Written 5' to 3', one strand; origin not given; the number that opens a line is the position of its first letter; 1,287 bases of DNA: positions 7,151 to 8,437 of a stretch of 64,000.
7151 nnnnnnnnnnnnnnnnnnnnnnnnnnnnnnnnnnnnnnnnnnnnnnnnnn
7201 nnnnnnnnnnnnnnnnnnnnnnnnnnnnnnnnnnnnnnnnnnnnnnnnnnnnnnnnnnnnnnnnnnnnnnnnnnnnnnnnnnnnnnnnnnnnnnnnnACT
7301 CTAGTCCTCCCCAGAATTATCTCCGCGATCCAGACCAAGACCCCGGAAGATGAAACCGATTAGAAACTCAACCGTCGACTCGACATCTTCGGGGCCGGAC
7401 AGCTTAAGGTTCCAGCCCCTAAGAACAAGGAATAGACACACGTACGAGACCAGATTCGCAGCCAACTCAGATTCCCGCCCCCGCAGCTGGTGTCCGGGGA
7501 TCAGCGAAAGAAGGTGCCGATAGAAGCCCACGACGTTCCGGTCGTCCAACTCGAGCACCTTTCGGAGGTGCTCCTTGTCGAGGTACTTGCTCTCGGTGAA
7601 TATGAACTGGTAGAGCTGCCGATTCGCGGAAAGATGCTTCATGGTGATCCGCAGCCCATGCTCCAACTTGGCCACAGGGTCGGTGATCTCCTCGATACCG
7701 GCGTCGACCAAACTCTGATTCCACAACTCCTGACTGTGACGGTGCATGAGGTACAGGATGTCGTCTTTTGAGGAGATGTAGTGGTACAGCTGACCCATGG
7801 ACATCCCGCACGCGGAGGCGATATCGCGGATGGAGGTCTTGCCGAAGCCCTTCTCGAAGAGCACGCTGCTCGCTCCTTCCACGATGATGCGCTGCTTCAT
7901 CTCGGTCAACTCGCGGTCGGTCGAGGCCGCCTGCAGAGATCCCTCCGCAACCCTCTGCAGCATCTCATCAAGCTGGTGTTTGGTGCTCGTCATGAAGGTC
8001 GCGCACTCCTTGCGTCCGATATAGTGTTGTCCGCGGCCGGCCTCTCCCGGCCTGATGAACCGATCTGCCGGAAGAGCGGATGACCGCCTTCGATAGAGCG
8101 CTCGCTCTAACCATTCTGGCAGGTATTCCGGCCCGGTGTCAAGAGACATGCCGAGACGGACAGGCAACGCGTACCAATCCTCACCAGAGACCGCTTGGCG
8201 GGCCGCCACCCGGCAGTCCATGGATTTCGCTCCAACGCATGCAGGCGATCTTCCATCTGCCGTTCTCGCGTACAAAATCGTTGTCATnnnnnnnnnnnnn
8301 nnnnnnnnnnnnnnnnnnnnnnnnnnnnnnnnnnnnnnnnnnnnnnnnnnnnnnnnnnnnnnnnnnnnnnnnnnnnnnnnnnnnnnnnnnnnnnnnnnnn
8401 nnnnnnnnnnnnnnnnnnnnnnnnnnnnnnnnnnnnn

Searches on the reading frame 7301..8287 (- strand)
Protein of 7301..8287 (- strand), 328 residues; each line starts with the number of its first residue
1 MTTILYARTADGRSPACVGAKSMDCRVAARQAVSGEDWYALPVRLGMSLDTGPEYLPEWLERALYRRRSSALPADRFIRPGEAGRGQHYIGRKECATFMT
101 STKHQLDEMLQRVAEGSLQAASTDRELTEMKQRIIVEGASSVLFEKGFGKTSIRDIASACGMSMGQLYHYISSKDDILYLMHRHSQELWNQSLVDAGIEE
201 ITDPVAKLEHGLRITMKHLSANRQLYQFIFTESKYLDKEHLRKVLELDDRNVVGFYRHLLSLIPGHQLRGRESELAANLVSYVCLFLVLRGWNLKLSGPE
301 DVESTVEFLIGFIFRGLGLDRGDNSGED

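Call 7: search_protein_families(library=ncbifam, proteins=[window:7301-8287:-], max_evalue=0.00001)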
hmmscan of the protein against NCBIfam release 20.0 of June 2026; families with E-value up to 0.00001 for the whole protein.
window:7301-8287:- (328 aa): 8 families
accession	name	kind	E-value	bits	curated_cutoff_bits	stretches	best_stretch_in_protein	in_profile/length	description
TIGR03384.1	betaine_BetI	equivalog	3e-08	33.6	201.3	1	127-216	5-93/189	choline-binding transcriptional repressor BetI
NF053878.1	FATransRegFadRBac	equivalog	6.5e-07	29.3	200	1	130-229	3-101/190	fatty acid metabolism transcriptional regulator FadR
NF051852.1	efflux_TF_MtrR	exception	6.7e-07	29.3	280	1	134-252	14-133/205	multidrug efflux system transcriptional repressor MtrR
NF037937.1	septum_RefZ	equivalog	1.1e-06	28.7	180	1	135-233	4-103/195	forespore capture DNA-binding protein RefZ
NF053731.1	TransRegFasRMycb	equivalog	2.3e-06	27.6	330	1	132-244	13-124/199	HTH-type transcriptional activator FasR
NF001978.0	PRK00767.1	equivalog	2.8e-06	27.3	118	1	128-209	7-88/197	transcriptional regulator BetI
NF041196.1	ScbR_bind_reg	equivalog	3.1e-06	27.5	150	1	133-196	9-72/191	ScbR family autoregulator-binding transcription factor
TIGR03613.1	RutR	equivalog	3.2e-06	27.1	368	1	127-213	5-89/202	pyrimidine utilization regulatory protein R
